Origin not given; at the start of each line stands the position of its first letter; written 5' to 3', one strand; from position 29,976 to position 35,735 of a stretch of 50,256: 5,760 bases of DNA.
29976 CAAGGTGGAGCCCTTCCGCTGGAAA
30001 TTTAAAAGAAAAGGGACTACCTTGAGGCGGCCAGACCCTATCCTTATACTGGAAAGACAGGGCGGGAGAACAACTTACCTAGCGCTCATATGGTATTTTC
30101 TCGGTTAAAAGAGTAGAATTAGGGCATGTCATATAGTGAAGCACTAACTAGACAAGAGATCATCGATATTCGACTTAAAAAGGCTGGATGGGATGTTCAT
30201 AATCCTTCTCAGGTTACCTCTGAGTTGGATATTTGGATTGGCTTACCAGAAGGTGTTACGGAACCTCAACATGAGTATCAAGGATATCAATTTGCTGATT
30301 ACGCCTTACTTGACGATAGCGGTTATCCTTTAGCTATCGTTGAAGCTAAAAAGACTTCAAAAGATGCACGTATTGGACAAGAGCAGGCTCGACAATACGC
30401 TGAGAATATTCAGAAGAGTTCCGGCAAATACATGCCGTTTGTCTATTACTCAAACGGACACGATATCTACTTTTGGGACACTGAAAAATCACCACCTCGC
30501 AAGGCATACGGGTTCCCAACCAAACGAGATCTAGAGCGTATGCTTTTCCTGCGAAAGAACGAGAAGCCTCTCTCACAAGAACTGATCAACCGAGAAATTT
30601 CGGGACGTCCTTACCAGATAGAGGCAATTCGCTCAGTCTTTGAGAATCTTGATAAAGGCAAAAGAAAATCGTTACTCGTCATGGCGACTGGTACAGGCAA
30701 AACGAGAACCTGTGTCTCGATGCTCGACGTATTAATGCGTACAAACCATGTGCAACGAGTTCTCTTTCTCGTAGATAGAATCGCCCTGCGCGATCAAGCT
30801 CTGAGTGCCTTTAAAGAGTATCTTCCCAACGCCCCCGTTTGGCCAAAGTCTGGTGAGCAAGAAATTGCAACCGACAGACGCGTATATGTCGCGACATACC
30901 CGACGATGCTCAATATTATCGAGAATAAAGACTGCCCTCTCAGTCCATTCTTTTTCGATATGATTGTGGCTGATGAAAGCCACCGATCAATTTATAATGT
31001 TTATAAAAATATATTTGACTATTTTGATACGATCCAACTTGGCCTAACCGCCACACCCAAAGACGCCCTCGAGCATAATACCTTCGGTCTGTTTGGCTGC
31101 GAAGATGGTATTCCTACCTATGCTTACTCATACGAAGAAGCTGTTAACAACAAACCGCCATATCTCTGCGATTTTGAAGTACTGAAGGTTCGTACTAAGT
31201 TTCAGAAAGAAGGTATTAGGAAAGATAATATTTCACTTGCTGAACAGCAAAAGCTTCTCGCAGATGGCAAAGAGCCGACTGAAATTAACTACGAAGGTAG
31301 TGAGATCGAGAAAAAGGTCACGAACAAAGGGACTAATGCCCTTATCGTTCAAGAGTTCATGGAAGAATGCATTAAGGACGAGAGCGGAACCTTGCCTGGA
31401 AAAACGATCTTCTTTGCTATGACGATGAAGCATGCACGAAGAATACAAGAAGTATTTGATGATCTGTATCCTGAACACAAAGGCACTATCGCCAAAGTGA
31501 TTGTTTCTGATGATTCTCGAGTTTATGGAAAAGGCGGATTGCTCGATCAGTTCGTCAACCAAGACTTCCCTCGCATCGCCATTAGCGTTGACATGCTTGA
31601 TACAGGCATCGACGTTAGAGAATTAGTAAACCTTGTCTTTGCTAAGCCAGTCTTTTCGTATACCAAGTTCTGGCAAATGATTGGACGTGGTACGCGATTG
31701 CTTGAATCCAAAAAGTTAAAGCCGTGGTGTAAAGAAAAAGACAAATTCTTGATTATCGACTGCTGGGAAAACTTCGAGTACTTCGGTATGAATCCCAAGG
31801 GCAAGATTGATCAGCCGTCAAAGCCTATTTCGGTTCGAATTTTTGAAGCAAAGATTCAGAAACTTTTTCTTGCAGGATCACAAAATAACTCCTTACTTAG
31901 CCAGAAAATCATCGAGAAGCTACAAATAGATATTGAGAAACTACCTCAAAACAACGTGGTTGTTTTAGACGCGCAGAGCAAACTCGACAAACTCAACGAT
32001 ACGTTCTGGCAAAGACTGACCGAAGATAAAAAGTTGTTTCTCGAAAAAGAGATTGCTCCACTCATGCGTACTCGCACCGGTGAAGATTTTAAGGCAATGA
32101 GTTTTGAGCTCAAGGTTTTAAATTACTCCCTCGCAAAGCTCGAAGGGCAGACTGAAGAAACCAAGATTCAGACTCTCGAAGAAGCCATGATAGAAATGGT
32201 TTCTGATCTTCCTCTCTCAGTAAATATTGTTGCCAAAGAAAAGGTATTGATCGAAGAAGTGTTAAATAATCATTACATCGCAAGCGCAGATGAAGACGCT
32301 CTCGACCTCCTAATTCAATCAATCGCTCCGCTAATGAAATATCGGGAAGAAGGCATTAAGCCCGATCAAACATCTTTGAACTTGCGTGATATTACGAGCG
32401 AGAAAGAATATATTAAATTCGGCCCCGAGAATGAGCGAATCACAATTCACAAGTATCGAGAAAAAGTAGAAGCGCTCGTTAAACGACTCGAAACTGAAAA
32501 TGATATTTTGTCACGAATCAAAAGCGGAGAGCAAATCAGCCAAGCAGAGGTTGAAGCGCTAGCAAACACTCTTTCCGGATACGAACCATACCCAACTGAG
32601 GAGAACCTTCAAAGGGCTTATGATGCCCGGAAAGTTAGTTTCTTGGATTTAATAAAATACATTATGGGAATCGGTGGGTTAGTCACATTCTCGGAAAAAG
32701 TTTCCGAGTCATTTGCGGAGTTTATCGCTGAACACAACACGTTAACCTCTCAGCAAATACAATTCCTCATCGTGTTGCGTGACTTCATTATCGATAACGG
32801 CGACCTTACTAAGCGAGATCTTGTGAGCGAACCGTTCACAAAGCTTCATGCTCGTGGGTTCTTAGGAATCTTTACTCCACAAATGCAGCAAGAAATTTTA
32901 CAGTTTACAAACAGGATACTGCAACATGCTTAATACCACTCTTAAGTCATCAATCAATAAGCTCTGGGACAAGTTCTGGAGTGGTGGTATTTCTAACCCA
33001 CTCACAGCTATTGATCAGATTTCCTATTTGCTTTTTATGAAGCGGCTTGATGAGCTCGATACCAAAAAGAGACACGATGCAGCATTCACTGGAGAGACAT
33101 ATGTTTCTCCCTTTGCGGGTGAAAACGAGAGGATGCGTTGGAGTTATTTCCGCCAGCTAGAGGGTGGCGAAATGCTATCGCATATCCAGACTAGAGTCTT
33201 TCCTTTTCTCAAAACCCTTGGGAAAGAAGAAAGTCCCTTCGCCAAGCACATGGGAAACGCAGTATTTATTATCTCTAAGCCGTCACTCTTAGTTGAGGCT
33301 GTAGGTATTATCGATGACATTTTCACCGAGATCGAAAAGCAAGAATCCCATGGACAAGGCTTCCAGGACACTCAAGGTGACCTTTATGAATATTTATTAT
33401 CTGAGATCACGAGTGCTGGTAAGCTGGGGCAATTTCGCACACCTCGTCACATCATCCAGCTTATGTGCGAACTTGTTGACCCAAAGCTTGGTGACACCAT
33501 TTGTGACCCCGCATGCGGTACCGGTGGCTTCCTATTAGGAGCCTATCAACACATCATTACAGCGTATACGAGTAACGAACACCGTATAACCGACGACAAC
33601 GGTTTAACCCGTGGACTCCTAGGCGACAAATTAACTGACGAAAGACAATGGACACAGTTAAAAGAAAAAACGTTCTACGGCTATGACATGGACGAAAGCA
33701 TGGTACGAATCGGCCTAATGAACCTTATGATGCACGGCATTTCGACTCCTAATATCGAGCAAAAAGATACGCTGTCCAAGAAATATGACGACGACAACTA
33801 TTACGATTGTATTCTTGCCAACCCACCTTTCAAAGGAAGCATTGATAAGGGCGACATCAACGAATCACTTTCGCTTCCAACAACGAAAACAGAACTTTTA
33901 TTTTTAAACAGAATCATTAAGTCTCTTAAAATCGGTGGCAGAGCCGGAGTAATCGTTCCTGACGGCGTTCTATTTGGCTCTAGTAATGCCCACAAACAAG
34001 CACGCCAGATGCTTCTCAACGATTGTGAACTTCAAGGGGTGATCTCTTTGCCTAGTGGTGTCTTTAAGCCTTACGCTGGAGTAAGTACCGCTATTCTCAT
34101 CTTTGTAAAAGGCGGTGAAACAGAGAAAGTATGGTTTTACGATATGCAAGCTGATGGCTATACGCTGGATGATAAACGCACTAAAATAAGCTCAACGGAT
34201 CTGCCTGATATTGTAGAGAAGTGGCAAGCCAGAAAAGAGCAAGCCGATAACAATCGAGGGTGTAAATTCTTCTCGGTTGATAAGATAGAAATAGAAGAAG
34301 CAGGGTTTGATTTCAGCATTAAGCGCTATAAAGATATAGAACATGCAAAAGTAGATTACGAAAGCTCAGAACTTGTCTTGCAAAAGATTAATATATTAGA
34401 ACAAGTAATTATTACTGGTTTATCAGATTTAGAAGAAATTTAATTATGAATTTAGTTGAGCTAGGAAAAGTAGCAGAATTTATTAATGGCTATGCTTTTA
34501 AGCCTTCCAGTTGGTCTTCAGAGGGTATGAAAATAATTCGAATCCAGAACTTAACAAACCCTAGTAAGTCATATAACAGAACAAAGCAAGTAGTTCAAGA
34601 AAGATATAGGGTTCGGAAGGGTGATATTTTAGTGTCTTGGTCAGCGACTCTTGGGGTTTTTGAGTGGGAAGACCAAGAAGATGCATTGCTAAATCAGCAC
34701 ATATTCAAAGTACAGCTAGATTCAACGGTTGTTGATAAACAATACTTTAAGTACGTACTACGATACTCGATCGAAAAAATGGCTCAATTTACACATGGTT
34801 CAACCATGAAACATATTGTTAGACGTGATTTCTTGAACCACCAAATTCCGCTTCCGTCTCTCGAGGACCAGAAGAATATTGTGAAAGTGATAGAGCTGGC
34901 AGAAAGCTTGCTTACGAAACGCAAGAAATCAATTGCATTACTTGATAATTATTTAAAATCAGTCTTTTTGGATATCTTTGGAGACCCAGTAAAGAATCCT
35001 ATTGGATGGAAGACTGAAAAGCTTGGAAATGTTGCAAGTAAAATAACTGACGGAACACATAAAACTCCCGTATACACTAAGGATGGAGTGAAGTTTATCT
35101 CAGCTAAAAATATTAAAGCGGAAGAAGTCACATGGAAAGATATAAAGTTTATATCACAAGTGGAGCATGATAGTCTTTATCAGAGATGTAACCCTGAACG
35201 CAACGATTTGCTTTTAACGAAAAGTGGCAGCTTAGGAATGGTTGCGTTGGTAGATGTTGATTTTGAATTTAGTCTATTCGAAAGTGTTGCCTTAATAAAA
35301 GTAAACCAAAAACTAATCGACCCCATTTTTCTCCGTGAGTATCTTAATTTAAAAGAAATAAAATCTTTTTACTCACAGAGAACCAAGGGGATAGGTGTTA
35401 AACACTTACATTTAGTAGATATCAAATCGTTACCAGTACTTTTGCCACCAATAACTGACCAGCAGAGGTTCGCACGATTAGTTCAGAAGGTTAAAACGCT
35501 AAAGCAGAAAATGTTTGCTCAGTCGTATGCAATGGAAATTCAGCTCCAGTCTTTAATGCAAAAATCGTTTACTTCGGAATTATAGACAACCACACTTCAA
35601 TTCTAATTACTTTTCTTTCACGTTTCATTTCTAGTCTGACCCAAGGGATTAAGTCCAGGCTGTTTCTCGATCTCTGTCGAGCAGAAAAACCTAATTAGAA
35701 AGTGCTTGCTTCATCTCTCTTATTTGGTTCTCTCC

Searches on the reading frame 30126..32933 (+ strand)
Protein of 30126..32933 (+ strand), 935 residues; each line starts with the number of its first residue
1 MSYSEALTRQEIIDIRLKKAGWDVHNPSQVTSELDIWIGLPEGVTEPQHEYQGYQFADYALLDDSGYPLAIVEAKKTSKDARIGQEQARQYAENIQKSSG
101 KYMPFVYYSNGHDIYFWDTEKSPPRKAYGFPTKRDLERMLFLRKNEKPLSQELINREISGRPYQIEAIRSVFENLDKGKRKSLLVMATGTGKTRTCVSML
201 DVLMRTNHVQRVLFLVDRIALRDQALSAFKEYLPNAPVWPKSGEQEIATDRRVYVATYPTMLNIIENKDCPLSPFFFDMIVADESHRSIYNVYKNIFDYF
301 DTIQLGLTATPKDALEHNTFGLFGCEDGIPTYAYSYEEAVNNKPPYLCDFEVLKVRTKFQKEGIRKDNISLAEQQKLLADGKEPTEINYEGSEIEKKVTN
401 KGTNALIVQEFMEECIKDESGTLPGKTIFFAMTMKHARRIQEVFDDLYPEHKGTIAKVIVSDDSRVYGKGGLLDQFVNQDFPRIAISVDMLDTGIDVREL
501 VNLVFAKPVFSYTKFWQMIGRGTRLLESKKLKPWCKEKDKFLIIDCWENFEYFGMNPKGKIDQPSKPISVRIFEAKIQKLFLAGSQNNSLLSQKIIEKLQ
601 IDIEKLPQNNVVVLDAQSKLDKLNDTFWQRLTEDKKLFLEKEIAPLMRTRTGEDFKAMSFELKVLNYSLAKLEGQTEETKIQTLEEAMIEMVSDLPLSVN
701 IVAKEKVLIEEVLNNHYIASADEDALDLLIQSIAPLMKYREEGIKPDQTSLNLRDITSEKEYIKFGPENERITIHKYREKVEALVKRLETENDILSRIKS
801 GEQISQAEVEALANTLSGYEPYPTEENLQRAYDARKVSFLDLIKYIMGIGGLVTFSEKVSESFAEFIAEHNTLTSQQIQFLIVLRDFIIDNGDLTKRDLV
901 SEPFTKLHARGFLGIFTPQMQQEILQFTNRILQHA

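Call 63: search_protein_families(library=pfam, proteins=[window:30126-32933:+], max_evalue=0.001)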
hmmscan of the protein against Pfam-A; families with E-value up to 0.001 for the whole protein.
window:30126-32933:+ (935 aa): 6 families
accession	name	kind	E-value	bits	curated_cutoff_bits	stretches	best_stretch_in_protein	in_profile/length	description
PF04851.21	ResIII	-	6e-40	137.3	22.5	1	158-312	2-163/164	Type III restriction enzyme, res subunit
PF08463.15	EcoEI_R_C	-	2.5e-23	83.4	24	1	776-928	2-158/163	EcoEI R protein C-terminal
PF04313.20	HSDR_N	-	7.9e-15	55.7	25.1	1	56-123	127-196/198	Type I restriction enzyme R protein N terminus (HSDR_N)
PF18766.7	SWI2_SNF2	-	8.3e-15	55.5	26.7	1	163-364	1-204/221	SWI2/SNF2 ATPase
PF00270.35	DEAD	-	8e-09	35.9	26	1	162-314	2-163/167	DEAD/DEAH box helicase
PF00271.37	Helicase_C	-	0.00013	22.6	23.5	1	424-524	15-108/110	Helicase conserved C-terminal domain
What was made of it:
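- Checked: Type I hsdRMS at 30126-35585 is confirmed (call 63).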

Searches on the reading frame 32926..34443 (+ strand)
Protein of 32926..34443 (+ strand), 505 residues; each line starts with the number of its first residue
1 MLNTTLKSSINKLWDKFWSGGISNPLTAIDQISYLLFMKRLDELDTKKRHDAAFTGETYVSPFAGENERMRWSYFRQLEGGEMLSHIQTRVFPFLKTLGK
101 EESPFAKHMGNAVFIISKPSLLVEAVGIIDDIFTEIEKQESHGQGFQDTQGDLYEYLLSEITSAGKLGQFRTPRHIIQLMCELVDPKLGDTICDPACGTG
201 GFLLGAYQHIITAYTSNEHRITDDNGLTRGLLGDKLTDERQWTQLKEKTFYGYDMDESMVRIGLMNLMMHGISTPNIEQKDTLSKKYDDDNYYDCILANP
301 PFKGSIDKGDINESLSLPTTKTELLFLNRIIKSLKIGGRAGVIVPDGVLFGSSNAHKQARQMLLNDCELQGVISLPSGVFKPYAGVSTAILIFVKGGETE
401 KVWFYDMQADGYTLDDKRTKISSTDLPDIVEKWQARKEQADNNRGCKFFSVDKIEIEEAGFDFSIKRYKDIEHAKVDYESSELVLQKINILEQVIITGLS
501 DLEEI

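Call 63: search_protein_families(library=pfam, proteins=[window:32926-34443:+], max_evalue=0.001)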
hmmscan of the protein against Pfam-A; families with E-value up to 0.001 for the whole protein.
window:32926-34443:+ (505 aa): 6 families
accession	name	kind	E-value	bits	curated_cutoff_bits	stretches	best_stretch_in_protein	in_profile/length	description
PF02384.22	N6_Mtase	-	4.1e-62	210.7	20.4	1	147-473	3-307/311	N-6 DNA Methylase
PF12161.14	HsdM_N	-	4.5e-15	56.9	24.5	1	6-126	1-132/135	HsdM N-terminal domain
PF01170.24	UPF0020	-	3.6e-12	46.8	22.3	1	180-315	20-144/197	RMKL-like, methyltransferase domain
PF07669.17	Eco57I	-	8.5e-09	36.2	25.3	1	277-379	52-170/171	Eco57I restriction-modification methylase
PF20473.4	MmeI_Mtase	-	3.8e-05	23.4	27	1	191-269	22-84/259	MmeI, DNA-methyltransferase domain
PF13847.12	Methyltransf_31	-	0.00018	21.7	27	0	246-345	27-112/145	Methyltransferase domain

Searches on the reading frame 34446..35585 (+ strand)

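Call 63: search_protein_families(library=pfam, proteins=[window:34446-35585:+], max_evalue=0.001)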
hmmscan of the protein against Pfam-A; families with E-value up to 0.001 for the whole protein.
window:34446-35585:+ (379 aa): 1 family
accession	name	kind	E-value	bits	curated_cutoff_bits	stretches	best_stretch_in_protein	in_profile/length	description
PF01420.25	Methylase_S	-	9.1e-28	98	22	2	3-158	6-160/168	Type I restriction modification DNA specificity domain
